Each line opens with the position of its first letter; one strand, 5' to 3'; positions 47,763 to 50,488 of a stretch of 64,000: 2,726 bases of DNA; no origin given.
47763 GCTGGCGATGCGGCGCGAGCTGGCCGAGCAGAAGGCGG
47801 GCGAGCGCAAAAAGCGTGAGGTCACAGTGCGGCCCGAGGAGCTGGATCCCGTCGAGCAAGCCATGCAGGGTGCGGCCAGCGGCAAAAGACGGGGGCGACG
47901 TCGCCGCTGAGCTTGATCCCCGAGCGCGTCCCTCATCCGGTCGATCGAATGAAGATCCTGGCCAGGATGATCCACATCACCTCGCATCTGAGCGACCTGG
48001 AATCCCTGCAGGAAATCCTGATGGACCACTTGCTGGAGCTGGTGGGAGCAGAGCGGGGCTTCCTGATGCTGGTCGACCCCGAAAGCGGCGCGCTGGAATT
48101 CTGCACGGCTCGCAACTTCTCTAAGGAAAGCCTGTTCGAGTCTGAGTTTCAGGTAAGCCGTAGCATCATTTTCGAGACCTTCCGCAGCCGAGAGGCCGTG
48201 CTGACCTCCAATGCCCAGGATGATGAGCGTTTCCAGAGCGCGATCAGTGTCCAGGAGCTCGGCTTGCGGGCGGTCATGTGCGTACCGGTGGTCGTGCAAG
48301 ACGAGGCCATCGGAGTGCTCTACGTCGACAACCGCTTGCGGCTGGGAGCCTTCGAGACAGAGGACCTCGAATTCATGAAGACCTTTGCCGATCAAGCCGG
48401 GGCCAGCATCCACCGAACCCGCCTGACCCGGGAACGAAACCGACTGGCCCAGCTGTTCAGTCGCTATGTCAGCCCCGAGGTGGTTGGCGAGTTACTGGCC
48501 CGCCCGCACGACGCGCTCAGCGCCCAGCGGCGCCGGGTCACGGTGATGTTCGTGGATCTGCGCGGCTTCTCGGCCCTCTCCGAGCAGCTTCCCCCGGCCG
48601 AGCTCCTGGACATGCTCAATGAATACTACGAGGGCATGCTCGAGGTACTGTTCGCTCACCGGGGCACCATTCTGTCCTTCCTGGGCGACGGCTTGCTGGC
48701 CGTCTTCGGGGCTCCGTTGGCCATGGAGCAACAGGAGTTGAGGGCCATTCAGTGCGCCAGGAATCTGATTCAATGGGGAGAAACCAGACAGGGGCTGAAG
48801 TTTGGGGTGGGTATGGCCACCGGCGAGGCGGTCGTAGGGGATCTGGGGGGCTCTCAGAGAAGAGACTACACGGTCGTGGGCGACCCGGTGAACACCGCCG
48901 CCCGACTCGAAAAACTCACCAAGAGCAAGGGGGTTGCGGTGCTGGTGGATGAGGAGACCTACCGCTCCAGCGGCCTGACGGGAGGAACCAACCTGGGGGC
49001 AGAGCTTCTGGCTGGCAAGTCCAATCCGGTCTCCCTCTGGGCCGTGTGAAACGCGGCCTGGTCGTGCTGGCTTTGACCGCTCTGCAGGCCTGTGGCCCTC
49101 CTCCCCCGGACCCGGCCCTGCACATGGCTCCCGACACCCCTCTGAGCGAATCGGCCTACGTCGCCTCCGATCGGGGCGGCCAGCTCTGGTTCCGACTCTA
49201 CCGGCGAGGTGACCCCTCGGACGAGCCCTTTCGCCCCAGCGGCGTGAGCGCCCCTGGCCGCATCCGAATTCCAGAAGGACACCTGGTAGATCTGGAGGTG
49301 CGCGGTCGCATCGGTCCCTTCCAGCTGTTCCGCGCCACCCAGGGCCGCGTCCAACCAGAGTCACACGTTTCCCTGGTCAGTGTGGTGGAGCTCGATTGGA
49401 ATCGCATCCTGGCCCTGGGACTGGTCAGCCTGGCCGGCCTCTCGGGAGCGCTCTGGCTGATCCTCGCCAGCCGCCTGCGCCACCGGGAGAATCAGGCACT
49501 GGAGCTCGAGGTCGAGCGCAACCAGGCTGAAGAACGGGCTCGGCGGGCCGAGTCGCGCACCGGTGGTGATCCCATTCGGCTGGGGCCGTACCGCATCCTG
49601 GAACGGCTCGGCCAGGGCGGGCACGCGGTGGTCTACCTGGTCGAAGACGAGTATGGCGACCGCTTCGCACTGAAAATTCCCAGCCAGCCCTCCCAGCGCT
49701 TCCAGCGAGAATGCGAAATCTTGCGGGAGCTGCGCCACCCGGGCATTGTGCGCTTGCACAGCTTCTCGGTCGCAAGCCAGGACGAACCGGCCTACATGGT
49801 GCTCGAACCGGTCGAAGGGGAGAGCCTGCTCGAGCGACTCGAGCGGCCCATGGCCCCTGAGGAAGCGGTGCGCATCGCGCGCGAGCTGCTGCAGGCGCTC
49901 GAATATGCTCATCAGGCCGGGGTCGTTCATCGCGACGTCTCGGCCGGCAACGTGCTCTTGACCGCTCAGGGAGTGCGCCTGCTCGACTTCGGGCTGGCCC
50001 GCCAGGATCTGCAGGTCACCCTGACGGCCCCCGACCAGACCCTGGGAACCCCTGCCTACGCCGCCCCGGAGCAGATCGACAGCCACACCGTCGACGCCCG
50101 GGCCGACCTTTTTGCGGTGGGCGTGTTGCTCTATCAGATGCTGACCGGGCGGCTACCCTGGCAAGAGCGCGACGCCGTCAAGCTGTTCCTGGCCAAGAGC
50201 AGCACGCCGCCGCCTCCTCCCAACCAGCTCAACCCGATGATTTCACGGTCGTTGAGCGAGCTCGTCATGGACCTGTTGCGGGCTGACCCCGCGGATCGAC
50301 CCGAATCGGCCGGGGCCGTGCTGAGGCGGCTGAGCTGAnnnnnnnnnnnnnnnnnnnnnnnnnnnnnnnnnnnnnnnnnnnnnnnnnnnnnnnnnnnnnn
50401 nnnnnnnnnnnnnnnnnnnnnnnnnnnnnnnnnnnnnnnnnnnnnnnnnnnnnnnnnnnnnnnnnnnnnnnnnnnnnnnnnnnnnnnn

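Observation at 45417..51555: secD-secF are translationally coupled to a GAF-adenylate cyclase, a Ser/Thr kinase and a stand-alone GspF/PilC-like platform protein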

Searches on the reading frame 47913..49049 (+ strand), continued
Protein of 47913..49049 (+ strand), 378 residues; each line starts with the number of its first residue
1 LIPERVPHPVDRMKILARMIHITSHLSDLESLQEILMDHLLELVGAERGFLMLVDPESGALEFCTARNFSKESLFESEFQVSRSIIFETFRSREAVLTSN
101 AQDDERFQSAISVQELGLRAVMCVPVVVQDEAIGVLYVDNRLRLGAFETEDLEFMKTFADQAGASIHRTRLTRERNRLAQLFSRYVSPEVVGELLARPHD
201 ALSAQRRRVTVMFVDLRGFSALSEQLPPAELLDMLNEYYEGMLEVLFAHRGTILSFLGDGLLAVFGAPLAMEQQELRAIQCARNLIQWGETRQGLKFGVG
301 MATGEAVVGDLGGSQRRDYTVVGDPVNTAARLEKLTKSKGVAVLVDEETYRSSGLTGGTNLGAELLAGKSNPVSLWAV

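Call 69: search_protein_families(library=padloc, proteins=[window:47913-49049:+], max_evalue=0.01)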
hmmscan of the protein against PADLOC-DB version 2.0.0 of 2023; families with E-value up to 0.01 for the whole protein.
window:47913-49049:+ (378 aa): 10 families
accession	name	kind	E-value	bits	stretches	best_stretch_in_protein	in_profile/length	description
PDLC00734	PycC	-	6.2e-26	89.4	1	162-339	140-327/374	Pycsar cyclase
PDLC02367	PycC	-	3e-14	51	1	208-350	43-189/226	-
PDLC00766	PycC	-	2.1e-08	31.9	1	207-350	42-192/232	Pycsar cyclase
PDLC02368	PycC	-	4.8e-07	27.6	1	208-351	44-198/234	-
PDLC02369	PycC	-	7.2e-07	27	1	207-343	45-183/248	-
PDLC02366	PycC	-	1.8e-06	25.2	1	231-343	74-193/486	-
PDLC00764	PycC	-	2.3e-05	21.5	1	206-286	92-173/449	Pycsar cyclase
PDLC00765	PycC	-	4.4e-05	20.7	1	210-344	259-405/477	Pycsar cyclase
PDLC02370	PycC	-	9.4e-05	19.9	1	209-287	82-161/340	-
PDLC00762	PycC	-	0.00017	18.6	1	231-341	76-196/508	Pycsar cyclase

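Call 75: find_encoding_contigs(protein=P0132, flank=8000, max_places=1)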
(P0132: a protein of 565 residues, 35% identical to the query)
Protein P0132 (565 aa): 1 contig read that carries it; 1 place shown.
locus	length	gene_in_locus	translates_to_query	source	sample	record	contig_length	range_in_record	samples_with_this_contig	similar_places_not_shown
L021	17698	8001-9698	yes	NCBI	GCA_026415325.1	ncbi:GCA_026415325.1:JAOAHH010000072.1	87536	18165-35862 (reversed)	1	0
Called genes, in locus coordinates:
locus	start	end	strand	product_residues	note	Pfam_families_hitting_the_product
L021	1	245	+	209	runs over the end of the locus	PF01583:APS_kinase, PF13238:AAA_18 (faint), PF13671:AAA_33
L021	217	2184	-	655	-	PF00989:PAS, PF13188:PAS_8 (faint), PF08448:PAS_4, PF13426:PAS_9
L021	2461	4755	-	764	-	PF17201:Cache_3-Cache_2, PF02743:dCache_1, PF17202:sCache_3_3, PF17203:sCache_3_2 (weak), PF08269:dCache_2, PF17200:sCache_2, PF00672:HAMP, PF00015:MCPsignal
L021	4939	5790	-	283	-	PF01261:AP_endonuc_2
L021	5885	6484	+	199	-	PF04343:DUF488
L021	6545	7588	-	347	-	PF01594:AI-2E_transport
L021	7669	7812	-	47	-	-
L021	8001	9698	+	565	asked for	PF16697:Yop-YscD_cpl, PF00498:FHA, PF01590:GAF, PF13185:GAF_2, PF00211:Guanylate_cyc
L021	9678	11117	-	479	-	PF00361:Proton_antipo_M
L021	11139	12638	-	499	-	PF01059:Oxidored_q5_N (weak), PF00361:Proton_antipo_M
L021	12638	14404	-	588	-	PF10125:NADHdeh_related (weak), PF00361:Proton_antipo_M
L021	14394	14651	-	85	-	-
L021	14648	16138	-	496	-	PF00361:Proton_antipo_M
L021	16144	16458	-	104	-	PF00420:Oxidored_q2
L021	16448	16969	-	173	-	PF00499:Oxidored_q3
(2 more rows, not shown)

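Call 76: find_encoding_contigs(protein=P0083, flank=10000, max_places=2)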
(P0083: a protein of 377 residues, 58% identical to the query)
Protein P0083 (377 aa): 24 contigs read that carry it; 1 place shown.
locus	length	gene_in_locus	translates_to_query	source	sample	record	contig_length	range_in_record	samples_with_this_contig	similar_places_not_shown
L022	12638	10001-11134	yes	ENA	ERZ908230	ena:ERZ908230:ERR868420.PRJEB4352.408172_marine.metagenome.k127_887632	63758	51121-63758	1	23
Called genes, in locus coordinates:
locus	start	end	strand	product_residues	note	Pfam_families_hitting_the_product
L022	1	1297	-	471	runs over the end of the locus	PF00890:FAD_binding_2, PF01266:DAO, PF07992:Pyr_redox_2 (faint)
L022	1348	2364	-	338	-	PF02445:NadA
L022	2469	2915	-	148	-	-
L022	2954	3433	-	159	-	PF00254:FKBP_C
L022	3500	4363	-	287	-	PF19368:WHD_AraR, PF21906:WHD_NrtR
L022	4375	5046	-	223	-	PF08305:NPCBM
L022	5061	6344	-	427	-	PF13424:TPR_12 (faint)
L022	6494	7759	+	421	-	PF21760:SecD_1st, PF22599:SecDF_P1_head, PF02355:SecD_SecF_C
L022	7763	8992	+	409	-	PF02355:SecD_SecF_C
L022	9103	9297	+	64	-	-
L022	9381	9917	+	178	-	PF27605:ODF2_C (faint)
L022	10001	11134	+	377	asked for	PF01590:GAF, PF13185:GAF_2, PF13492:GAF_3, PF00211:Guanylate_cyc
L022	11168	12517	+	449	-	PF28597:T2SSF_N, PF00482:T2SSF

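Call 94: search_protein_families(library=pfam, proteins=[L015:5280-6665:+, L016:10737-12089:+, L017:9136-10404:+, L018:4710-6044:+, L019:8022-9302:+, L022:11168-12514:+], max_evalue=0.001)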
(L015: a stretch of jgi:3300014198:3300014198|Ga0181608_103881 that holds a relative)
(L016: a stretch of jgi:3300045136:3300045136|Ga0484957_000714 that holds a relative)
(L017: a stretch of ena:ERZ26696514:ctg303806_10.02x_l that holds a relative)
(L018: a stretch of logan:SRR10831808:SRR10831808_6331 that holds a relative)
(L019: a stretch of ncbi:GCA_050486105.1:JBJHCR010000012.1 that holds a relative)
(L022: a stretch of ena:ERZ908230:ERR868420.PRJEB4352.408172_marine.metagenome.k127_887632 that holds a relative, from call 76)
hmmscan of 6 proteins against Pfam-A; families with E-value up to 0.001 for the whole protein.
L015:5280-6665:+ (462 aa): 1 family
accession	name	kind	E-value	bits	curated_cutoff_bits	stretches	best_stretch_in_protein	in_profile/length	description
PF00482.28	T2SSF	-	5.9e-43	146.2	25.2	2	333-453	2-124/125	Type II secretion system (T2SS), protein F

L016:10737-12089:+ (451 aa): 1 family
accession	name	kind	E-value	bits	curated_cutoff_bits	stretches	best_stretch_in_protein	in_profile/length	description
PF00482.28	T2SSF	-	1.9e-44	151.1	25.2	2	322-443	2-125/125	Type II secretion system (T2SS), protein F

L017:9136-10404:+ (423 aa): 1 family
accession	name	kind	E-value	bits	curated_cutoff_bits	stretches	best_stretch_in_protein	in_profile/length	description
PF00482.28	T2SSF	-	4.5e-42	143.4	25.2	2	296-415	4-125/125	Type II secretion system (T2SS), protein F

L018:4710-6044:+ (445 aa): 1 family
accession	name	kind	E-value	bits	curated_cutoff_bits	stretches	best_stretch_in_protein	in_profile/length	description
PF00482.28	T2SSF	-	2.9e-30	105.2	25.2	2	317-437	3-125/125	Type II secretion system (T2SS), protein F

L019:8022-9302:+ (427 aa): 1 family
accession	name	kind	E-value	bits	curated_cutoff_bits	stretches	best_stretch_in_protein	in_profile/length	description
PF00482.28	T2SSF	-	1.7e-37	128.6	25.2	2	298-419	2-125/125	Type II secretion system (T2SS), protein F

L022:11168-12514:+ (449 aa): 1 family
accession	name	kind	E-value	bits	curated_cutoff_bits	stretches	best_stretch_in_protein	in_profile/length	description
PF00482.28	T2SSF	-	5.1e-44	149.7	25.2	2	320-441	2-125/125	Type II secretion system (T2SS), protein F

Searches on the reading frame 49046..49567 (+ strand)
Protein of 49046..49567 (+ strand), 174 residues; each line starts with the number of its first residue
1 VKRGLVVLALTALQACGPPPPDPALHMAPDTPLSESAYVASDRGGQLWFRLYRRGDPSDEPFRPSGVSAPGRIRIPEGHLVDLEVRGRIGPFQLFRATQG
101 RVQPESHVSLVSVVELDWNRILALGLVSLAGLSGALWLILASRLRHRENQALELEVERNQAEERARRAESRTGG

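Call 70: search_protein_families(library=pfam, proteins=[window:49046-49567:+], max_evalue=1)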
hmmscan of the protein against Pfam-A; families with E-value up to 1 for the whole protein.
seq(174 aa): 0 families

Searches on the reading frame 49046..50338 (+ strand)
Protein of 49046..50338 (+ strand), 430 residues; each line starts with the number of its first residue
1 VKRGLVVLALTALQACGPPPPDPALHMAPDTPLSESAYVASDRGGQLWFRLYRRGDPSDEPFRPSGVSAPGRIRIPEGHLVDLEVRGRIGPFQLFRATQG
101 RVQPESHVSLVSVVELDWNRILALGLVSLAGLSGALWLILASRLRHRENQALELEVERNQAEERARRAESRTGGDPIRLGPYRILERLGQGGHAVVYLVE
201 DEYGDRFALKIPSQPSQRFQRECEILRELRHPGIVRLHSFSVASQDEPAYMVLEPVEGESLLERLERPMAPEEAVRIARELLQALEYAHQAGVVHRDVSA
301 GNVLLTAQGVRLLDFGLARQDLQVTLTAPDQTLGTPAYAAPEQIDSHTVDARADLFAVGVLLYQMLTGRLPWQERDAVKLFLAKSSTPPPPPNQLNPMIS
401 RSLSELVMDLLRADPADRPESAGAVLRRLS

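Call 9: search_protein_families(library=pfam, proteins=[window:49046-50338:+], max_evalue=0.01)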
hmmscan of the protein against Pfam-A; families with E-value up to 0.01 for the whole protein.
window:49046-50338:+ (430 aa): 8 families
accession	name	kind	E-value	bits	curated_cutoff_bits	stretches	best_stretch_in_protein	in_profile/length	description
PF00069.31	Pkinase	-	1.5e-46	159.4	31.7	1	182-421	1-254/263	Protein kinase domain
PF07714.23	PK_Tyr_Ser-Thr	-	3.2e-29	102.5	23.1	1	186-420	5-250/258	Protein tyrosine and serine/threonine kinase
PF01636.29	APH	-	3e-09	37.4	23.2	2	186-291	3-110/239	Phosphotransferase enzyme family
PF03109.22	ABC1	-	0.00032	20.3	22.9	1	247-320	141-216/244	ABC1 atypical kinase-like domain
PF13095.12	FTA2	-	0.0012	19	30.2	0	273-318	172-213/214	Kinetochore Sim4 complex subunit FTA2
PF17667.7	Pkinase_fungal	-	0.0012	18.1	24.1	1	279-345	293-366/387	Fungal protein kinase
PF01163.29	RIO1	-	0.0017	18.5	22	1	264-316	97-149/187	RIO domain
PF06293.20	Kdo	-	0.0028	17.6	21.3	1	214-320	53-171/207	Lipopolysaccharide kinase (Kdo/WaaP) family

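Call 10: search_protein_families(library=ncbifam, proteins=[window:49046-50338:+], max_evalue=0.01)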
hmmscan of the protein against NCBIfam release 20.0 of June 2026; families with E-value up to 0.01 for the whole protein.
window:49046-50338:+ (430 aa): 24 families
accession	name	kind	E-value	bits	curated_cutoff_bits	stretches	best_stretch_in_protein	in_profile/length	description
NF033483.0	PknB_PASTA_kin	equivalog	7.1e-61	206.9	450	1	182-427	9-263/563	Stk1 family PASTA domain-containing Ser/Thr kinase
NF047741.1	antiphage_MADS6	equivalog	2e-49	168.7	460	2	264-429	291-457/612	methylation-associated defense system protein kinase MAD6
NF052427.1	StpK7MSMEG_1200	equivalog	1.1e-39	136.4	900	1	177-424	4-260/601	serine/threonine protein kinase StpK7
TIGR03903.1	TOMM_kin_cyc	equivalog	1.2e-32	112.9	705.75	1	216-428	22-243/1267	TOMM system kinase/cyclase fusion protein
NF009651.0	PRK13184.1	equivalog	9.6e-30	103.2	839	1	180-422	2-280/932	serine/threonine-protein kinase PknD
NF033442.0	BREX_PglW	equivalog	5.5e-26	90.6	990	2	172-323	505-665/1391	BREX system serine/threonine kinase PglW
NF038150.1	lanthi_synth_IV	equivalog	5.9e-26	91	650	1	217-422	237-447/851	class IV lanthionine synthetase LanL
NF053615.1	SerThrKinAfsKStmc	equivalog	5.4e-25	88.2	1300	1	171-402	4-246/809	protein serine/threonine kinase AfsK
NF038151.1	lanthi_synth_III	equivalog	6.7e-15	54.5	575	1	217-374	268-431/833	class III lanthionine synthetase LanKC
NF011464.0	PRK14879.1-7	equivalog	6.7e-13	48.9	246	1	217-323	51-154/221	Kae1-associated kinase Bud32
TIGR03724.2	arch_bud32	equivalog_domain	1.6e-09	37.6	125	1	217-330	38-143/193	KEOPS complex kinase/ATPase Bud32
NF011463.0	PRK14879.1-4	equivalog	3.3e-09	36.5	188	1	216-320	62-162/237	Kae1-associated kinase Bud32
NF058632.1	SerThrKinPrkT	equivalog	3.2e-08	32.9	280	1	182-316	23-163/322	serine/threonine protein kinase PrkT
NF007174.0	PRK09605.1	equivalog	3.7e-08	32.3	447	1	217-328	381-483/535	bifunctional N(6)-L-threonylcarbamoyladenine synthase/serine/threonine protein kinase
NF043056.1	T4SS_LegK1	equivalog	1.3e-06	27.3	550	1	269-362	185-280/516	Dot/Icm T4SS effector kinase LegK1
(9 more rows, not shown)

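Call 64: search_solved_structures(query=window:49046-50335:+, max_evalue=1e-20)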
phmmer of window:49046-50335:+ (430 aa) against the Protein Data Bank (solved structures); distinct sequences matched with E-value up to 1e-20: 216 (the best 60 are shown).
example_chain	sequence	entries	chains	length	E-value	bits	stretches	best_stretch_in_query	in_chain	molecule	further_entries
9ruk_A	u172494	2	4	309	1.7e-35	125.9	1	177-409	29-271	Serine/threonine-protein kinase StkP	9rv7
9ru3_A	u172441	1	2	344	2.3e-35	125.4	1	178-409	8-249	Serine/threonine-protein kinase StkP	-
9ruj_A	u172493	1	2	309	2.4e-35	125.4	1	177-409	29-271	Serine/threonine-protein kinase StkP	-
6i2p_A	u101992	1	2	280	8e-34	120.4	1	182-424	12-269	Serine/threonine-protein kinase PknB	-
3f69_A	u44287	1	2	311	8.4e-34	120.3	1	182-424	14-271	Serine/threonine-protein kinase pknB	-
3ori_A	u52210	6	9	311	1.1e-33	119.9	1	182-424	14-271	Serine/threonine protein kinase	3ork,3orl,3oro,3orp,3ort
5u94_A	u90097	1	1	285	1.7e-33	119.3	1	182-424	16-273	Serine/threonine-protein kinase PknB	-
6b2p_A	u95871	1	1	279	1.8e-33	119.2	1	182-424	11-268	Serine/threonine-protein kinase PknB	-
3orm_A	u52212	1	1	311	1.8e-33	119.2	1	182-424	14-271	Serine/threonine protein kinase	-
1o6y_A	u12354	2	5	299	1.9e-33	119.1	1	182-424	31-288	SERINE/THREONINE-PROTEIN KINASE PKNB | Probable serine/threonine-protein kinase pknB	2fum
1mru_A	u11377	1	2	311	2.4e-33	118.8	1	182-424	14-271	Probable serine/threonine-protein kinase pknB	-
3f61_A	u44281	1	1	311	6.2e-33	117.4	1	182-424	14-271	Serine/threonine-protein kinase pknB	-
9ymt_A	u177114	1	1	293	6.5e-33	117.4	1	181-419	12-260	Serine/Threonine Kinase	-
4eqm_A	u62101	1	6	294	6.6e-33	117.3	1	181-419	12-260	Protein kinase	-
2h34_A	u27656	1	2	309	2.7e-32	115.3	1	168-423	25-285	Serine/threonine-protein kinase pknE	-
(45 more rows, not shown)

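Call 69: search_protein_families(library=padloc, proteins=[window:49046-50338:+], max_evalue=0.01)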
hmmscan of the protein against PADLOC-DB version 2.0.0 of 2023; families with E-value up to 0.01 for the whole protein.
window:49046-50338:+ (430 aa): 35 families (the best 25 are shown)
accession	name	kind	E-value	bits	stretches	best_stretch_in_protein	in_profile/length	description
PDLC04042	PD-T4-6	-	1.2e-67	226.6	1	180-429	9-269/292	-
PDLC04053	PD-T4-6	-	7.3e-64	214.2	1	177-428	6-267/311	-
PDLC04054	PD-T4-6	-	1.9e-62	209.7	1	180-429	11-270/347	-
PDLC04061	PD-T4-6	-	7.6e-62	208.4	1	173-423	9-274/510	-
PDLC04138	mad6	-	3.6e-60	202.6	1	171-429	42-310/659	mads_6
PDLC04041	PD-T4-6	-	2.4e-57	193.1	1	179-427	27-288/443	-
PDLC04047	PD-T4-6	-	7.4e-56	187.6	1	179-426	9-266/327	-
PDLC04043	PD-T4-6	-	2.9e-53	179.5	1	178-425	13-270/452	-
PDLC04060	PD-T4-6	-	3e-51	172.8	1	180-423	8-260/486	-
PDLC04040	PD-T4-6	-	4.4e-46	155.7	1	216-423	38-256/547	-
PDLC04039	PD-T4-6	-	4.9e-46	155.7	1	169-425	6-268/458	-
PDLC04048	PD-T4-6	-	4.9e-44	149.1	1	180-419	10-259/354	-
PDLC04052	PD-T4-6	-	5.7e-44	149.1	1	216-424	53-268/496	-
PDLC04064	PD-T4-6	-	1.2e-42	144.2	1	178-429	18-277/369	-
PDLC04057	PD-T4-6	-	2.1e-42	143.7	1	180-427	8-265/443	-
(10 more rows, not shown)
